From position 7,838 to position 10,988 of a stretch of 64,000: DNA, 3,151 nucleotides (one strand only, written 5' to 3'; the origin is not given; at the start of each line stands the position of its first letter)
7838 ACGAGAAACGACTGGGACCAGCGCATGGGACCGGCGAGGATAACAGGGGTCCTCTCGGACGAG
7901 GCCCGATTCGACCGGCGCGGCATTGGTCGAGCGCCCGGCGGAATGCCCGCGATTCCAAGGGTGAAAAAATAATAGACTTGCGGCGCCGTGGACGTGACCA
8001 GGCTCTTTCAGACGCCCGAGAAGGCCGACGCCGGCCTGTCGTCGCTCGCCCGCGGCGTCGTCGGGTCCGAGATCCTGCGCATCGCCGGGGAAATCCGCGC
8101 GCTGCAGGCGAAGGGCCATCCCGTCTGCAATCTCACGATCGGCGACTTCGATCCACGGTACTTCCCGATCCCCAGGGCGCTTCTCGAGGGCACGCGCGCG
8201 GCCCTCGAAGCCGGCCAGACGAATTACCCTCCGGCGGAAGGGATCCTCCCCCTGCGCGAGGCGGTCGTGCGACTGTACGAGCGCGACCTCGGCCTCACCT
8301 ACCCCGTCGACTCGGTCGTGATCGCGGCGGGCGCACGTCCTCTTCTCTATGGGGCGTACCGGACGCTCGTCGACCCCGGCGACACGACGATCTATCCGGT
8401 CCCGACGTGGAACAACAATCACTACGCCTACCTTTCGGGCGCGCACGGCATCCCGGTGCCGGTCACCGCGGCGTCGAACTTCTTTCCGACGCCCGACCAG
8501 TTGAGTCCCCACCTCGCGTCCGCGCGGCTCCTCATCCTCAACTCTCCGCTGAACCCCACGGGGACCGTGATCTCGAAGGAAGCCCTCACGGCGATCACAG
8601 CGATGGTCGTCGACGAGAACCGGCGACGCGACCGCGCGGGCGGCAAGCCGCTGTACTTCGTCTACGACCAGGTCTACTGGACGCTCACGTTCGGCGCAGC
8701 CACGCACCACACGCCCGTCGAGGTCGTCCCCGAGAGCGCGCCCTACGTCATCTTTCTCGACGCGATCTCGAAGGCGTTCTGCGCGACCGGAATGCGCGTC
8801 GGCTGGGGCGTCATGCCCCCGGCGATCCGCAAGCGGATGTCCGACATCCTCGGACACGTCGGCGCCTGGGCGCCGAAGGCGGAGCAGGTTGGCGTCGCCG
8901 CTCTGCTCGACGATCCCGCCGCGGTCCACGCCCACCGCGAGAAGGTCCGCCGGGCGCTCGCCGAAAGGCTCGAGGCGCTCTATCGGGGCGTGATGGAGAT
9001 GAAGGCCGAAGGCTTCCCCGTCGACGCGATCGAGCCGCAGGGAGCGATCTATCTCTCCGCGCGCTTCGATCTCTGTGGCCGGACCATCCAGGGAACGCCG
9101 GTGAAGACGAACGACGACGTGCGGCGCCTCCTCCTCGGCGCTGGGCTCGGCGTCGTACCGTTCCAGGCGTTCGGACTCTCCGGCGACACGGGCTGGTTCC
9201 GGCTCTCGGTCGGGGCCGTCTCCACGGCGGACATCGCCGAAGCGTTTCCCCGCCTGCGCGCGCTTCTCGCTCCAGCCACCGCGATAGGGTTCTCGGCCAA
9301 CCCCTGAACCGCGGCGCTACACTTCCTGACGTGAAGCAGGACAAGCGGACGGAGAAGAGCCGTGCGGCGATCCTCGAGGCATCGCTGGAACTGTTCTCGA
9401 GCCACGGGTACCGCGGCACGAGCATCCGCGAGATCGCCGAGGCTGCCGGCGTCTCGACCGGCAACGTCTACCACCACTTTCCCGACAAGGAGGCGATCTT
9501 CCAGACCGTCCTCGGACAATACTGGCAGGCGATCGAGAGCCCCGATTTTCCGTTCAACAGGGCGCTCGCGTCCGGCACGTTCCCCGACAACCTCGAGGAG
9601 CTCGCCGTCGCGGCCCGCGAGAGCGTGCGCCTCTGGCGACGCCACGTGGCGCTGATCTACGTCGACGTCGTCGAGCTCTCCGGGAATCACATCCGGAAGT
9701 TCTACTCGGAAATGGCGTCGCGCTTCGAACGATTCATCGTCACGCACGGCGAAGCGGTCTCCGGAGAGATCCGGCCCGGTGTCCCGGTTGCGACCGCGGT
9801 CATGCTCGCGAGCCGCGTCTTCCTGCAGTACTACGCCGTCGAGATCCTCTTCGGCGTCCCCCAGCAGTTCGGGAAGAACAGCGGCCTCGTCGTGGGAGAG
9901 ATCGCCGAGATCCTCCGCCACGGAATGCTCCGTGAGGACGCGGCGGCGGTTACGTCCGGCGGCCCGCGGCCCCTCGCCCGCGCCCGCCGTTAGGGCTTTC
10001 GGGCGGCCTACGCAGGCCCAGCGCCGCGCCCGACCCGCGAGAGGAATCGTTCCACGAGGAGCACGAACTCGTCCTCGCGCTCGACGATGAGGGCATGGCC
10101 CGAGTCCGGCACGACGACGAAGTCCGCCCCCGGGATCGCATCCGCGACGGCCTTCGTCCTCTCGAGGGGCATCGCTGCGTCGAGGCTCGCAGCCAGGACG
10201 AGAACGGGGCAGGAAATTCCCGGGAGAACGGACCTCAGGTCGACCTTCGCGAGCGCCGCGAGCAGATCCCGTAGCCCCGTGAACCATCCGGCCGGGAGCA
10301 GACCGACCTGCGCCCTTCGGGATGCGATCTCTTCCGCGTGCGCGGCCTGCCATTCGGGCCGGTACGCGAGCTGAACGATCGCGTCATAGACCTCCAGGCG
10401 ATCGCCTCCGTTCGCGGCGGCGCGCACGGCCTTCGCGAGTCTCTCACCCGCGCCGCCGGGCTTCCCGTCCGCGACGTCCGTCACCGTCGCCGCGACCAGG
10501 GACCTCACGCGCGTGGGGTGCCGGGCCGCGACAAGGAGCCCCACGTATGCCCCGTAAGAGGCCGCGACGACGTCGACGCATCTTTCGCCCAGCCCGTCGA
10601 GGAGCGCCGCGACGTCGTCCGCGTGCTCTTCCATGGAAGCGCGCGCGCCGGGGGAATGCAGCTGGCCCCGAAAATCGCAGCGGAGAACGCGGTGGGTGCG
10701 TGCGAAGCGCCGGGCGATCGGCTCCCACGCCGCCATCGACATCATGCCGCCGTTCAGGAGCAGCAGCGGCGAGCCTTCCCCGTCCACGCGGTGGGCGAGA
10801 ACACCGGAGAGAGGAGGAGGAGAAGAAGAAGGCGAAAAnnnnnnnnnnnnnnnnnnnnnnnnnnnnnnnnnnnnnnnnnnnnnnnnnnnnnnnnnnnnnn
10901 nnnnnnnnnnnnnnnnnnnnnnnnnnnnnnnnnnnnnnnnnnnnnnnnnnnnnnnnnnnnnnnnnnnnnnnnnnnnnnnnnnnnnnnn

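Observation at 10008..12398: Adenylating enzyme fused to an alpha/beta hydrolase, translationally coupled to a second membrane-anchored alpha/beta hydrolase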

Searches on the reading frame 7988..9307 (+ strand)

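Call 11: search_protein_families(library=pfam, proteins=[window:7988-9307:+], max_evalue=0.001)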
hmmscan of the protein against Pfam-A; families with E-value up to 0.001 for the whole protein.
window:7988-9307:+ (439 aa): 1 family
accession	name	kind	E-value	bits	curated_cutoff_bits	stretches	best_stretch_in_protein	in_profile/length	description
PF00155.27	Aminotran_1_2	-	3.3e-36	125.7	19.7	1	46-420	3-358/361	Aminotransferase class I and II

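Call 12: search_protein_families(library=ncbifam, proteins=[window:7988-9307:+], max_evalue=0.001)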
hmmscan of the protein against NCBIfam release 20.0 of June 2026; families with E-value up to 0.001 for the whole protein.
window:7988-9307:+ (439 aa): 57 families (the best 25 are shown)
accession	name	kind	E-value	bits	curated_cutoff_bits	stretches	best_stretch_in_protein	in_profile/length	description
NF041091.1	asp_aminotase_Arch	equivalog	3.5e-44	151.2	550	1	24-427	7-375/376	aspartate aminotransferase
NF004770.0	PRK06108.1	subfamily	6.1e-42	143.8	422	1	60-428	49-393/396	pyridoxal phosphate-dependent aminotransferase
NF041364.1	GntC_guanitoxin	equivalog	2.9e-41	141.5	415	1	59-425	10-355/356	guanitoxin biosynthesis PLP-dependent (S)-gamma-hydroxy-L-arginine cyclodehydratase GntC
NF006514.0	PRK08960.1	equivalog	1.5e-40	139.2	554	1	29-361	17-327/388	pyridoxal phosphate-dependent aminotransferase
NF005601.0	PRK07337.1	equivalog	2.3e-40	138.9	496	1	29-428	20-393/394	pyridoxal phosphate-dependent aminotransferase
NF004769.0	PRK06107.1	equivalog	2.5e-39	135.2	617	1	33-422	22-393/402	aspartate transaminase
NF006229.0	PRK08361.1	equivalog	1.2e-38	133.1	624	1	42-426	31-387/391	aspartate aminotransferase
NF005817.0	PRK07683.1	equivalog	2.3e-35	122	575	1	39-428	23-382/387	aminotransferase A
NF005855.0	PRK07777.1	equivalog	2.2e-31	109.6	553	1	62-395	43-355/391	pyridoxal phosphate-dependent aminotransferase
NF004975.0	PRK06348.1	equivalog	2.8e-30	105.6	549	1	32-426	17-382/384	pyridoxal phosphate-dependent aminotransferase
NF005816.0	PRK07682.1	equivalog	2.5e-28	98.8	620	1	44-427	29-383/390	aminotransferase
NF005305.0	PRK06836.1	equivalog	3.8e-28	98.8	376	1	46-428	36-392/396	pyridoxal phosphate-dependent aminotransferase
NF006756.0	PRK09276.1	subfamily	2.2e-27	96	507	1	32-425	19-384/387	LL-diaminopimelate aminotransferase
NF005744.0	PRK07568.1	subfamily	3.4e-27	95.3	389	1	24-360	10-326/398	pyridoxal phosphate-dependent aminotransferase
NF004621.0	PRK05957.1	equivalog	5.1e-27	94.6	498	1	58-426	39-382/389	pyridoxal phosphate-dependent aminotransferase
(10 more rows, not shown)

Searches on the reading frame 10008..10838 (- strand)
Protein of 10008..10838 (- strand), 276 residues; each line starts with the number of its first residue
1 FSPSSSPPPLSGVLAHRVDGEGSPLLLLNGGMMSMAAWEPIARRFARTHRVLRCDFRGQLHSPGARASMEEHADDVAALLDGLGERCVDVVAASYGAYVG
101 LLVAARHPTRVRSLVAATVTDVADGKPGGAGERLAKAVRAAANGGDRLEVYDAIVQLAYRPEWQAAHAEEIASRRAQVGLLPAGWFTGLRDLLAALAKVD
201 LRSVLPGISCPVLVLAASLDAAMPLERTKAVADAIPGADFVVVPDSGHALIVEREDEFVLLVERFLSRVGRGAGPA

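Call 12: search_protein_families(library=ncbifam, proteins=[window:10008-10838:-], max_evalue=0.001)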
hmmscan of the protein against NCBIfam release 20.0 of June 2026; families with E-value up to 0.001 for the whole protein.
window:10008-10838:- (276 aa): 28 families (the best 25 are shown)
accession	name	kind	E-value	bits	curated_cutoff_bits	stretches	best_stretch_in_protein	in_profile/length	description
NF051488.1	bifunc_PcaDC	exception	9.7e-34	117.1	390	1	14-268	2-252/375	bifunctional 3-oxoadipate enol-lactonase/4-carboxymuconolactone decarboxylase PcaDC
TIGR02427.1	protocat_pcaD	equivalog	6.5e-32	110.9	255.85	1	14-266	2-250/251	3-oxoadipate enol-lactonase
NF051487.1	bifunc_PcaCD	exception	1.2e-31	110.2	430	1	24-267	174-412/413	bifunctional 4-carboxymuconolactone decarboxylase/3-oxoadipate enol-lactonase PcaCD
TIGR03611.1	RutD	equivalog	1.1e-18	67.5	238.5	1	21-267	11-256/258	pyrimidine utilization protein D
TIGR01738.1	bioH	equivalog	5.5e-16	58.9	206.95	1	22-265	3-244/245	pimeloyl-ACP methyl ester esterase BioH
NF050089.1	i_nPHAscl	equivalog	5.5e-14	51.9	300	1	16-115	11-113/288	intracellular short-chain-length polyhydroxyalkanoate depolymerase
NF058673.1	LipAdnlyCyLipJMY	equivalog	1e-13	50.8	800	1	41-266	54-282/449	bifunctional lipase/adenylate cyclase LipJ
NF033124.1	estX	equivalog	6.4e-13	48.5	600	1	22-127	23-135/280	macrolide esterase EstX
NF011457.0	PRK14875.1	equivalog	6.6e-13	48.4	307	1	18-266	128-369/372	acetoin dehydrogenase dihydrolipoyllysine-residue acetyltransferase subunit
NF052610.1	macro_16_ester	equivalog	1.9e-12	47.2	420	1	23-121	24-129/281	alpha/beta fold macrolide esterase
NF053683.1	esterase_mleBRB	exception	3.1e-12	46.7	585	1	25-127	26-135/280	BRB family alpha/beta fold macrolide esterase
NF053693.1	esterase_mleCBF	exception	5.2e-12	45.7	564.5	2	207-259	219-271/279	CBF family alpha/beta fold macrolide esterase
TIGR03056.1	bchO_mg_che_rel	equivalog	5.3e-11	42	172.55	2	21-117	27-126/278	alpha/beta fold hydrolase BchO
NF006449.0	PRK08775.1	equivalog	7.7e-11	41.5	296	1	48-120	100-173/344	homoserine O-succinyltransferase MetX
TIGR01250.1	pro_imino_pep_2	subfamily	1.4e-10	41.2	167.65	1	195-266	217-287/288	proline iminopeptidase-family hydrolase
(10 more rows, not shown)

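Call 45: search_solved_structures(query=window:10008-10838:-, max_evalue=1e-8)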
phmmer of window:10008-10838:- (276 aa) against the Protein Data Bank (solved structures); distinct sequences matched with E-value up to 1e-8: 30.
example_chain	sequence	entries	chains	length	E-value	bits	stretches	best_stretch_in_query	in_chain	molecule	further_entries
4uhc_A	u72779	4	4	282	3.9e-21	78.6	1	13-274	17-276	ESTERASE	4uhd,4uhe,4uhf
4uhh_A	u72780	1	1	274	1e-20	77.3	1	13-269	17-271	ESTERASE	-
4q3l_A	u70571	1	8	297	2.7e-20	75.9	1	21-267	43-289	MGS-M2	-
6eb3_A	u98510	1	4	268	1.4e-18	70.3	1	14-268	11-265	Est1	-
8v16_C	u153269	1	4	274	1.4e-18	70.2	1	12-268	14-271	Esterase 1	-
5egn_A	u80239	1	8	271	9.2e-18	67.6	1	19-267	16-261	Esterase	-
2xua_A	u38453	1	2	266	3.7e-17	65.6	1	14-267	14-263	3-OXOADIPATE ENOL-LACTONASE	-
11tv_D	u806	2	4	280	1.2e-12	50.8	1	22-252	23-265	alpha/beta-hydrolase macrolide esterase EstX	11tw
3om8_A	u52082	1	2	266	4.4e-12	49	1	13-254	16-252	Probable hydrolase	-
1va4_A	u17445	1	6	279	1.9e-10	43.6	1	20-257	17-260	Arylesterase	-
3ia2_A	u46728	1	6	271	2.6e-10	43.2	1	20-255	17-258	Arylesterase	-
3t4u_A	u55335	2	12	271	3.5e-10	42.7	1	20-255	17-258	Arylesterase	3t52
8pi1_A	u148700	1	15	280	4.9e-10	42.2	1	20-257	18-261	Arylesterase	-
3hea_A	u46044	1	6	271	5.4e-10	42.1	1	20-255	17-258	Arylesterase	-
3e3a_A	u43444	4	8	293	7e-10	41.7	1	14-263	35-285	POSSIBLE PEROXIDASE BPOC | putative Bromoperoxidase | protein Rv0554, putative Bromoperoxidase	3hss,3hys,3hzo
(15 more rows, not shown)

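Call 80: predict_structure(alignment_id=A2)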
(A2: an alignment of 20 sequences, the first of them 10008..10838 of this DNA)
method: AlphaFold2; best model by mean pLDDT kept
length: 276 residues; sequences in the alignment: 20
mean_pLDDT: 89.2   pTM: 0.88
mean pLDDT of the five models: 89.2, 88.1, 87.6, 87.3, 86.7
residues with pLDDT >= 90: 200; 70-90: 46; 50-70: 19; < 50: 11
segments of 3 or more residues with pLDDT < 50: 1-8, 274-276
pLDDT, mean of each block of 10 residues (from residue 1): 44 85 93 79 96 84 73 93 96 96 98 97 74 92 95 93 95 92 89 89 98 97 94 98 96 96 95 54
secondary structure, 60 per line:
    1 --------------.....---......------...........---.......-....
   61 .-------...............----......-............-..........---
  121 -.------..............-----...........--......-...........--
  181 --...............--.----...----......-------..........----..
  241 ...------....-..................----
elements in order: E15-19 E23-28 H35-45 E49-55 H57-61 H69-83 E88-93 H95-106 E111-117 H129-142 H148-158 H161-166 H168-178 H183-197 E212-217 H225-234 E239-243 H250-253 H255-272
